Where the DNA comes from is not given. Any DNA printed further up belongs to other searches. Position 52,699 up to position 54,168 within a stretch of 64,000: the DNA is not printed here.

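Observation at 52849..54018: Cys-free 389-aa predicted beta-barrel with C-terminal Phe: candidate sheath for a cytochrome wire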

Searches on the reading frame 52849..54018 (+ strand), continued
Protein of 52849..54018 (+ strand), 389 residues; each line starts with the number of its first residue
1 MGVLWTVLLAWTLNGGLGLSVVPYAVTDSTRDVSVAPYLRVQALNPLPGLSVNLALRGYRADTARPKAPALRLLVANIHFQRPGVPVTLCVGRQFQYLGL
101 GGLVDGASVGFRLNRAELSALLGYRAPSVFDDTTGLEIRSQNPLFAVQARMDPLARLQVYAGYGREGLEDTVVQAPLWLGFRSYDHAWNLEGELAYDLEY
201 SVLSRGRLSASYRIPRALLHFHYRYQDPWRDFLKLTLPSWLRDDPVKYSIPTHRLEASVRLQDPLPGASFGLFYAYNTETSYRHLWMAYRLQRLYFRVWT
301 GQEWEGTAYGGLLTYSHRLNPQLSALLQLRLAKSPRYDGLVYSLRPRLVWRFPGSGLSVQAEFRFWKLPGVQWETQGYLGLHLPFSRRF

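Call 46: predict_structure(alignment_id=A3)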
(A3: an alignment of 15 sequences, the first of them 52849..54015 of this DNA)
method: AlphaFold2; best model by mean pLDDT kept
length: 389 residues; sequences in the alignment: 15
mean_pLDDT: 83.3   pTM: 0.73
mean pLDDT of the five models: 83.3, 82.2, 81.7, 81.4, 80.7
residues with pLDDT >= 90: 170; 70-90: 149; 50-70: 53; < 50: 17
segments of 3 or more residues with pLDDT < 50: 1-9, 25-31
pLDDT, mean of each block of 10 residues (from residue 1): 43 72 52 71 84 82 65 86 91 76 85 93 79 62 90 94 89 89 91 92 91 95 88 62 63 95 92 92 95 96 90 96 96 86 94 87 85 80 78
secondary structure, 60 per line:
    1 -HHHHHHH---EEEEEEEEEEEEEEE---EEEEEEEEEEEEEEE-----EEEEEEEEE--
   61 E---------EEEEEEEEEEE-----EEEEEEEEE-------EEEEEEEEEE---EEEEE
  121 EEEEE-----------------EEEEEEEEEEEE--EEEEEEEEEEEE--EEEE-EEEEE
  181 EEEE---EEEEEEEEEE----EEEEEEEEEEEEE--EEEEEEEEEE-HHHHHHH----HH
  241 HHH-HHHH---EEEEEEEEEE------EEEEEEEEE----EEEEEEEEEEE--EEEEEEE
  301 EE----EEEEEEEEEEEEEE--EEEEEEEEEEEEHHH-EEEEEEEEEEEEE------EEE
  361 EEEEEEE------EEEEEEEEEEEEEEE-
elements in order: H2-8 E12-26 E30-44 E50-58 E71-81 E87-95 E103-112 E116-125 E143-154 E157-168 E171-174 E176-184 E188-197 E202-214 E217-226 H228-234 H239-243 H245-248 E252-261 E268-276 E281-291 E294-302 E307-320 E323-334 E339-351 E358-367 E374-388
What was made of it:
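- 52849..54018 (+): 389-aa predicted 22-strand outer-membrane beta-barrel: the finding, and the proposed sheath of the undecahaem. AF2 pLDDT 83.3, pTM 0.73, 22 strands (call 46).
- On TonB-dependent transporters (best structural match): At 389 aa, nearly all of the protein is barrel (call 46).
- AF2 on 15 sequences gives pLDDT 83.3, with all five models above 80, and 22 strands (call 46). With the deeper alignment all five AF2 models exceed pLDDT 80 and form a closed barrel (call 46).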

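Call 62: find_related_loci(query=A4, collection=metagenome_contigs, flank=5000)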
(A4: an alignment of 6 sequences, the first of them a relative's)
Query A4 (389 aa) in metagenome_contigs; peptide patterns used: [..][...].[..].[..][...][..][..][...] (x = any residue, [..] = any of these).
99 stretches matched a pattern, but none encodes a relative of the query by tblastn (E <= 1e-3).
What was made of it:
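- Tried and rejected: The metagenome scan with a subfamily alignment found nothing (call 62).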

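Call 72: list_cluster_members(proteins=[P0001, P0002, P0004, P0014, P0017, P0016, P0015, P0018, P0019, P0023])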
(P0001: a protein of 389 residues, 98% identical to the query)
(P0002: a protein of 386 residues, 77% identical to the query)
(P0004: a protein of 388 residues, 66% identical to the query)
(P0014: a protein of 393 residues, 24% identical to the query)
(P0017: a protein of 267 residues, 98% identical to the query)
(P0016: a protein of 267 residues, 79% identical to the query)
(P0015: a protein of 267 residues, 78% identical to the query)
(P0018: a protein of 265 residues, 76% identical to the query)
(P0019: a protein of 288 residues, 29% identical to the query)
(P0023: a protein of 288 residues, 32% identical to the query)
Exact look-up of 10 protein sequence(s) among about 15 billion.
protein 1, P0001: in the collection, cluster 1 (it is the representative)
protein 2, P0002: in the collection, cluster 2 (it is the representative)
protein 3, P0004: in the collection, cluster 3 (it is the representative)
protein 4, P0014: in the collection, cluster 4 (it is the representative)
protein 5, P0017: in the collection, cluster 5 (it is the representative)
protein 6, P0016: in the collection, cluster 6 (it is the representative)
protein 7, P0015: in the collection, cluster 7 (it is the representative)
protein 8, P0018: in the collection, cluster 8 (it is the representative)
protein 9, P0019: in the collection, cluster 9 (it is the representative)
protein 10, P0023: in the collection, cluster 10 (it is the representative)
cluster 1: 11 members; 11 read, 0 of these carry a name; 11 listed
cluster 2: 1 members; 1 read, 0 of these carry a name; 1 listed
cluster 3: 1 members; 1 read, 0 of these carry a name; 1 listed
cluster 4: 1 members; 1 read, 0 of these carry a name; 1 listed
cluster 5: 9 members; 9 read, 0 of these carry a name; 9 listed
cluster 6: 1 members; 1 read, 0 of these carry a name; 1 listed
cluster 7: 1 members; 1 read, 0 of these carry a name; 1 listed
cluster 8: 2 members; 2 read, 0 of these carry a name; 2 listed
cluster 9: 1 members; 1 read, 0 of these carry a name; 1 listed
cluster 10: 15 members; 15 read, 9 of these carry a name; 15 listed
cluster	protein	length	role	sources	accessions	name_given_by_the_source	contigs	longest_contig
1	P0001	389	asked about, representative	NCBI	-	-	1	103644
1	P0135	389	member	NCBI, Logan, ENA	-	-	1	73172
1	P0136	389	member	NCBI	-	-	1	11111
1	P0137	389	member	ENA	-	-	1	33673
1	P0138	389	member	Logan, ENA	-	-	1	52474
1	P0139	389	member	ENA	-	-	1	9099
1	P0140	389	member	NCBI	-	-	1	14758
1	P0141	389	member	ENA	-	-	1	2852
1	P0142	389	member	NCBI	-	-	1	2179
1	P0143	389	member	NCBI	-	-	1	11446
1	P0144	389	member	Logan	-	-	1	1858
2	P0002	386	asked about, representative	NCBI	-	-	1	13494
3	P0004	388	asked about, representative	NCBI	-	-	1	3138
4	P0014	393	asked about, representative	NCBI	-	-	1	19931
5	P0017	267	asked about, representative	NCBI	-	-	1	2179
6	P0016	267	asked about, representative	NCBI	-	-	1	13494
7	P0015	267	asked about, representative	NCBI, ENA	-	-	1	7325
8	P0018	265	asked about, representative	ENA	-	-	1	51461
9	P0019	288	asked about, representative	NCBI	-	-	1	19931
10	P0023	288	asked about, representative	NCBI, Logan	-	-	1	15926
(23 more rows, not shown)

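Call 87: search_protein_families(library=pfam, alignment_id=A2, max_evalue=1)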
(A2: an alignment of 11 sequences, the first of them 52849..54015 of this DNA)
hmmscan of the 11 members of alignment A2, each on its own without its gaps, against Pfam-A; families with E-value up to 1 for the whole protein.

A. member 1, window:52849-54015:+ (389 aa): 0 families

B. families by the number of members that match (of 11 scanned): 2 families
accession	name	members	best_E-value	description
PF04453.20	LptD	1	0.018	LPS transport system D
PF18684.6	PlyB_C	1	0.13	Pleurotolysin B C-terminal domain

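Call 93: fold_search(model_id=the predicted structure, library=pdb)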
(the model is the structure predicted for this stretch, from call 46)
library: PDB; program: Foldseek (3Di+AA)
matches with E <= 10: 951; with E <= 0.001: 265
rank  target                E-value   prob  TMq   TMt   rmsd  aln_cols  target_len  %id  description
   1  9fy9_D                3.3e-10  1.00  0.57  0.36   7.1       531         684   10  Cryo-EM structure of the type 1 chaperone-usher pilus FimD-tip complex (FimDHGFC) - Conformer 1 (released 2025-06-04)
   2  3rfz_E                2.5e-09  1.00  0.55  0.32   7.0       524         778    8  Crystal structure of the FimD usher bound to its cognate FimC:FimH substrate (released 2011-06-01)
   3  3ohn_A                3.8e-09  1.00  0.50  0.44   8.6       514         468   10  Crystal structure of the FimD translocation domain (released 2011-06-01)
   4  9fw9_D                5.0e-09  1.00  0.56  0.36   6.8       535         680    8  Cryo-EM structure of the type 1 pilus assembly platform as part of the FimA-bound chaperone-usher pilus complex (FimDH (released 2025-06-04)
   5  3rfz_B                5.3e-09  1.00  0.56  0.32   7.2       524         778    8  Crystal structure of the FimD usher bound to its cognate FimC:FimH substrate (released 2011-06-01)
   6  9bog_D                2.0e-08  1.00  0.56  0.31   8.4       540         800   10  Structural basis for adhesin secretion by the outer-membrane usher in type 1 pili (released 2024-10-09)
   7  2vqi_A                3.3e-08  1.00  0.46  0.39  11.8       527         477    9  Structure of the P pilus usher (PapC) translocation pore (released 2008-05-27)
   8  2y2x_A                4.5e-08  1.00  0.43  0.44  10.5       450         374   11  Crystal Structure of Pseudomonas Aeruginosa OpdK with Vanillate (released 2011-12-28)
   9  7vu2                  4.7e-08  1.00  0.41  0.38  12.4       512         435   10  Chitoporin from Serratia marcescens (released 2022-11-09)
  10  5dl8_A                5.0e-08  1.00  0.44  0.44  10.4       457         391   11  Crystal structure of Acinetobacter baumannii OccAB4 (released 2016-02-03)
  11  5dl7                  7.2e-08  1.00  0.38  0.37  13.2       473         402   10  Crystal structure of Acinetobacter baumannii OccAB3 (released 2016-02-03)
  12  8bys_A                8.3e-08  1.00  0.36  0.41  11.7       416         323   11  Outer membrane attachment porin OmpM1 from Veillonella parvula, native (released 2023-11-08)
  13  2qtk_B                8.7e-08  1.00  0.43  0.45  10.8       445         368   11  Crystal Structure of the outer membrane protein opdK from Pseudomonas aeruginosa (released 2008-06-24)
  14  2vqi_B                8.7e-08  1.00  0.48  0.41   9.6       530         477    9  Structure of the P pilus usher (PapC) translocation pore (released 2008-05-27)
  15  3ohn_B                9.1e-08  1.00  0.53  0.47   7.5       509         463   10  Crystal structure of the FimD translocation domain (released 2011-06-01)
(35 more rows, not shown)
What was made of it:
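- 52849..54018 (+): Foldseek top hits are FimD/PapC usher barrels (call 93).
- Foldseek's best hits are the protein-conducting usher barrels FimD and PapC, TM 0.55-0.57 (call 93). The best Foldseek matches are the usher barrels FimD and PapC, which pass folded proteins (call 93). The usher match is generic, at 10% identity or less and TM 0.57 or less (call 93).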
